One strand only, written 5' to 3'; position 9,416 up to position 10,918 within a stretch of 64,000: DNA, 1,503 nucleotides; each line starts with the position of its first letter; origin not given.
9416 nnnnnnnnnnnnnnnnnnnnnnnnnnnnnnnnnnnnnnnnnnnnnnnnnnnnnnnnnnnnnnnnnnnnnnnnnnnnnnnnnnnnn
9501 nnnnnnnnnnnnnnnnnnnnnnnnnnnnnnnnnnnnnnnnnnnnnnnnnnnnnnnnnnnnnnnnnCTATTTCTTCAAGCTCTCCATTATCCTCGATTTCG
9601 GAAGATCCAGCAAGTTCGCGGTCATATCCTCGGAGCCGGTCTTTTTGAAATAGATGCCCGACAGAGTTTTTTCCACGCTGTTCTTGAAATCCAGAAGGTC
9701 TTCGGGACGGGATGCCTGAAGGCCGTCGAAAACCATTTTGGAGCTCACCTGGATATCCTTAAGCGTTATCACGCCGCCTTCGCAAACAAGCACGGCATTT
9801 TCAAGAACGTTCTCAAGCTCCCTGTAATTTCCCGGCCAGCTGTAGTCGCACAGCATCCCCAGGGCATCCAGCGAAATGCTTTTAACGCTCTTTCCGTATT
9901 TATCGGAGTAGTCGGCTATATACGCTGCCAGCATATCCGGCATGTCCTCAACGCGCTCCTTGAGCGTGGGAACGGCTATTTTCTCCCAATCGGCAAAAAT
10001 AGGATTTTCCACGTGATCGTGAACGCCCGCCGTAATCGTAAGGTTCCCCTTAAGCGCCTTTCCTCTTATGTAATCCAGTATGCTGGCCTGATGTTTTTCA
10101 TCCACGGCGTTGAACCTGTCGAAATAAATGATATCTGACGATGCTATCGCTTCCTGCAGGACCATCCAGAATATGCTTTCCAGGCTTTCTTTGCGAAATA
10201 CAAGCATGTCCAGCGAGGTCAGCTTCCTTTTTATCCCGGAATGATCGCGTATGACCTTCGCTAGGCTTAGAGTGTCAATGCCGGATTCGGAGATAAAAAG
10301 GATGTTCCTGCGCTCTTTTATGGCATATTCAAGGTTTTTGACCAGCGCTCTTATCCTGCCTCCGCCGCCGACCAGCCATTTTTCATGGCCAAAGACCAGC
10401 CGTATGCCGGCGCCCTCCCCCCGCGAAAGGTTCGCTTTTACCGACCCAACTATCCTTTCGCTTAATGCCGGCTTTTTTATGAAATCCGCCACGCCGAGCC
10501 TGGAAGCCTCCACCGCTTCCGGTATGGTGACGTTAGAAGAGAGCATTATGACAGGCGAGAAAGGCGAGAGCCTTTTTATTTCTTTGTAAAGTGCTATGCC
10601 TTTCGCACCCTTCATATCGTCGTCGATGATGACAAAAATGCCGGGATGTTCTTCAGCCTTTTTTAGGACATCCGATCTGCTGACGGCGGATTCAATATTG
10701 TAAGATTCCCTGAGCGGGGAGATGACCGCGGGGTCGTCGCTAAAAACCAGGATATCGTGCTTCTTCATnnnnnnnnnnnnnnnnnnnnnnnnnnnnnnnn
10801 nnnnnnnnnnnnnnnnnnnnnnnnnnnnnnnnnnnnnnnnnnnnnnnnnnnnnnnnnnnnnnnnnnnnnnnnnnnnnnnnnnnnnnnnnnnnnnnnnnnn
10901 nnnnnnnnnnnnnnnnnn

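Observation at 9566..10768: Response regulator with a catalytically dead sigma-54-activator domain and no DNA-binding domain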

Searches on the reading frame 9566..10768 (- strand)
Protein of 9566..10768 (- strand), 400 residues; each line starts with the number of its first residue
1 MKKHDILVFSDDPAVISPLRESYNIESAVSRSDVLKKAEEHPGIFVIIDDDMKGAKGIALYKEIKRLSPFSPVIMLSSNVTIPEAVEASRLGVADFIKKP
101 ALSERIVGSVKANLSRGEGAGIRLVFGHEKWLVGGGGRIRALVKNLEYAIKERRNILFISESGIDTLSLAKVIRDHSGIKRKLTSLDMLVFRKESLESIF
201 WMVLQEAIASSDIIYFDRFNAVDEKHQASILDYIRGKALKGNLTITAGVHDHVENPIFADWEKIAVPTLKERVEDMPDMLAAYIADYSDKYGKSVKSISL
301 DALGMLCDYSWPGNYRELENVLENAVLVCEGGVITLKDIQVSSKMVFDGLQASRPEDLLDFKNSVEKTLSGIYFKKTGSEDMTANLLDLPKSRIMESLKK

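Call 3: search_protein_families(library=pfam, proteins=[window:9566-10768:-], max_evalue=1)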
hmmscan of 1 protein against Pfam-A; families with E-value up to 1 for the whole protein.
window:9566-10768:- (400 aa): 3 families
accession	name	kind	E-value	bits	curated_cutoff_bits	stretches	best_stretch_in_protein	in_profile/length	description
PF25601.1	AAA_lid_14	-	1.4e-19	70.1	27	1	270-340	1-71/87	AAA+ ATPase lid domain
PF00072.30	Response_reg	-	2.7e-13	50.5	30.2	1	20-109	20-109/111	Response regulator receiver domain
PF14532.12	Sigma54_activ_2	-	0.00037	21.2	25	1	133-236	1-95/138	Sigma-54 interaction domain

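Call 4: search_protein_families(library=ncbifam, proteins=[window:9566-10768:-], max_evalue=1)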
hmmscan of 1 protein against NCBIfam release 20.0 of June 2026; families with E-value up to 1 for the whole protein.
window:9566-10768:- (400 aa): 71 families (the best 25 are shown)
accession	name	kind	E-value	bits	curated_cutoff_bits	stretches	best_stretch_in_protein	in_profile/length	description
NF007689.0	PRK10365.1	equivalog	1.1e-25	90.4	760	2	264-378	307-418/441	sigma-54-dependent response regulator transcription factor ZraR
NF051870.1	NAssimRespRegNtrX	equivalog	2.9e-25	89.1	600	2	264-334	303-373/452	nitrogen assimilation response regulator NtrX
NF011695.0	PRK15115.1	equivalog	1.7e-23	83.1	763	2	4-117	7-125/445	two-component system response regulator GlrR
TIGR01818.1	ntrC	equivalog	5.4e-23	81.5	558.6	2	263-370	301-408/463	nitrogen regulation protein NR(I)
NF049963.1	RespRegFlgRCampy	domain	1.3e-21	77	750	2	264-369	302-406/429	fla regulon two-component system response regulator FlgR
TIGR02915.1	PEP_resp_reg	equivalog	6.2e-21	74.7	502.6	2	264-367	307-407/445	PEP-CTERM-box response regulator transcription factor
NF041552.1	TF_PrdR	equivalog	6.2e-19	67.7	795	1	263-395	434-570/577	sigma-54 dependent transcriptional regulator PrdR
NF041946.1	LuxO_transreg_Vib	equivalog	3.2e-18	65.7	800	2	264-340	301-377/463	quorum-sensing sigma-54 dependent transcriptional regulator LuxO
NF008469.0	PRK11361.1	equivalog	2e-17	63.1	714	2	264-340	311-387/461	acetoacetate metabolism transcriptional regulator AtoC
NF008176.1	PRK10923.1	equivalog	3.2e-15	55.7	620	2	34-224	39-233/469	nitrogen regulation protein NR(I)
NF008485.2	PRK11388.1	equivalog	4e-15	55.1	551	1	263-340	496-572/643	dihydroxyacetone kinase operon transcriptional regulator DhaR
TIGR01817.1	nifA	equivalog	7.7e-15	54.6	528.85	1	264-350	364-449/534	nif-specific transcriptional activator NifA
NF011958.0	PRK15429.1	equivalog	8.5e-15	54.4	830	1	264-337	547-620/692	formate hydrogenlyase transcriptional activator FlhA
NF041906.1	V4R_TF_MobR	exception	1.3e-14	53.6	999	1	264-331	400-467/544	phenol degradation transcriptional regulator MobR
NF047793.1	ResRegPgtA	equivalog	1.4e-14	53.8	650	1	4-339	6-349/414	two-component system response regulator PgtA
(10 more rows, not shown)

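Call 5: search_solved_structures(query=window:9566-10768:-, max_evalue=0.01, show_alignments=3)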
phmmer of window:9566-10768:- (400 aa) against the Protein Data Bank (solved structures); distinct sequences matched with E-value up to 0.01: 81 (the best 60 are shown).
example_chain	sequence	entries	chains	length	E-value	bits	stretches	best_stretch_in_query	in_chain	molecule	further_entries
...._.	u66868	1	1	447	1.4e-20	76.8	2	263-375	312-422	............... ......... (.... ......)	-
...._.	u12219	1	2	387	5e-20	75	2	263-335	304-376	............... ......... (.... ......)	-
5m7n_A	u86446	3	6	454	4.4e-17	65.3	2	26-176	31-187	Nitrogen assimilation regulatory protein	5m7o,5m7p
3dzd_A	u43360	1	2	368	1e-16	64.1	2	263-334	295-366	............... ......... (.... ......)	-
5ep0_A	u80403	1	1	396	7.4e-13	51.4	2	264-329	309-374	Putative repressor protein luxO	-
1ojl_A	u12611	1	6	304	4.8e-11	45.4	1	264-342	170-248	TRANSCRIPTIONAL REGULATORY PROTEIN ZRAR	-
6iy8_A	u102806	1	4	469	6.1e-11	45.1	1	264-330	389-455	Positive regulator CapR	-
1ny6_A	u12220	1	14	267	1.6e-10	43.7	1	263-335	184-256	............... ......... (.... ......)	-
3m0e_A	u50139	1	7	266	1.6e-10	43.7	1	263-335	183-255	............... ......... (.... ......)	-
4ly6_A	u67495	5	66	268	1.6e-10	43.7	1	263-335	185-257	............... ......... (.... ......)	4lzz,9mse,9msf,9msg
7v2b_A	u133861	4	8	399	2.8e-09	39.6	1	263-333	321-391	VpsR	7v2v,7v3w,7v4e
9qq6_C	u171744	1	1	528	6.4e-09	38.4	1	264-339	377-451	Nif-specific regulatory protein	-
4bs1_A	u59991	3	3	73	8e-09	38.1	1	271-335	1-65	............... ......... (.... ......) | TRANSCRIPTIONAL REGULATOR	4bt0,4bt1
1l5y_A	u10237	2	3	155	1.6e-08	37.2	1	23-111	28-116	C4-DICARBOXYLATE TRANSPORT TRANSCRIPTIONAL REGULATORY PROTEIN DCTD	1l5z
1qkk_A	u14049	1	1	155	1.6e-08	37.1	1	23-111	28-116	C4-DICARBOXYLATE TRANSPORT TRANSCRIPTIONAL REGULATORY PROTEIN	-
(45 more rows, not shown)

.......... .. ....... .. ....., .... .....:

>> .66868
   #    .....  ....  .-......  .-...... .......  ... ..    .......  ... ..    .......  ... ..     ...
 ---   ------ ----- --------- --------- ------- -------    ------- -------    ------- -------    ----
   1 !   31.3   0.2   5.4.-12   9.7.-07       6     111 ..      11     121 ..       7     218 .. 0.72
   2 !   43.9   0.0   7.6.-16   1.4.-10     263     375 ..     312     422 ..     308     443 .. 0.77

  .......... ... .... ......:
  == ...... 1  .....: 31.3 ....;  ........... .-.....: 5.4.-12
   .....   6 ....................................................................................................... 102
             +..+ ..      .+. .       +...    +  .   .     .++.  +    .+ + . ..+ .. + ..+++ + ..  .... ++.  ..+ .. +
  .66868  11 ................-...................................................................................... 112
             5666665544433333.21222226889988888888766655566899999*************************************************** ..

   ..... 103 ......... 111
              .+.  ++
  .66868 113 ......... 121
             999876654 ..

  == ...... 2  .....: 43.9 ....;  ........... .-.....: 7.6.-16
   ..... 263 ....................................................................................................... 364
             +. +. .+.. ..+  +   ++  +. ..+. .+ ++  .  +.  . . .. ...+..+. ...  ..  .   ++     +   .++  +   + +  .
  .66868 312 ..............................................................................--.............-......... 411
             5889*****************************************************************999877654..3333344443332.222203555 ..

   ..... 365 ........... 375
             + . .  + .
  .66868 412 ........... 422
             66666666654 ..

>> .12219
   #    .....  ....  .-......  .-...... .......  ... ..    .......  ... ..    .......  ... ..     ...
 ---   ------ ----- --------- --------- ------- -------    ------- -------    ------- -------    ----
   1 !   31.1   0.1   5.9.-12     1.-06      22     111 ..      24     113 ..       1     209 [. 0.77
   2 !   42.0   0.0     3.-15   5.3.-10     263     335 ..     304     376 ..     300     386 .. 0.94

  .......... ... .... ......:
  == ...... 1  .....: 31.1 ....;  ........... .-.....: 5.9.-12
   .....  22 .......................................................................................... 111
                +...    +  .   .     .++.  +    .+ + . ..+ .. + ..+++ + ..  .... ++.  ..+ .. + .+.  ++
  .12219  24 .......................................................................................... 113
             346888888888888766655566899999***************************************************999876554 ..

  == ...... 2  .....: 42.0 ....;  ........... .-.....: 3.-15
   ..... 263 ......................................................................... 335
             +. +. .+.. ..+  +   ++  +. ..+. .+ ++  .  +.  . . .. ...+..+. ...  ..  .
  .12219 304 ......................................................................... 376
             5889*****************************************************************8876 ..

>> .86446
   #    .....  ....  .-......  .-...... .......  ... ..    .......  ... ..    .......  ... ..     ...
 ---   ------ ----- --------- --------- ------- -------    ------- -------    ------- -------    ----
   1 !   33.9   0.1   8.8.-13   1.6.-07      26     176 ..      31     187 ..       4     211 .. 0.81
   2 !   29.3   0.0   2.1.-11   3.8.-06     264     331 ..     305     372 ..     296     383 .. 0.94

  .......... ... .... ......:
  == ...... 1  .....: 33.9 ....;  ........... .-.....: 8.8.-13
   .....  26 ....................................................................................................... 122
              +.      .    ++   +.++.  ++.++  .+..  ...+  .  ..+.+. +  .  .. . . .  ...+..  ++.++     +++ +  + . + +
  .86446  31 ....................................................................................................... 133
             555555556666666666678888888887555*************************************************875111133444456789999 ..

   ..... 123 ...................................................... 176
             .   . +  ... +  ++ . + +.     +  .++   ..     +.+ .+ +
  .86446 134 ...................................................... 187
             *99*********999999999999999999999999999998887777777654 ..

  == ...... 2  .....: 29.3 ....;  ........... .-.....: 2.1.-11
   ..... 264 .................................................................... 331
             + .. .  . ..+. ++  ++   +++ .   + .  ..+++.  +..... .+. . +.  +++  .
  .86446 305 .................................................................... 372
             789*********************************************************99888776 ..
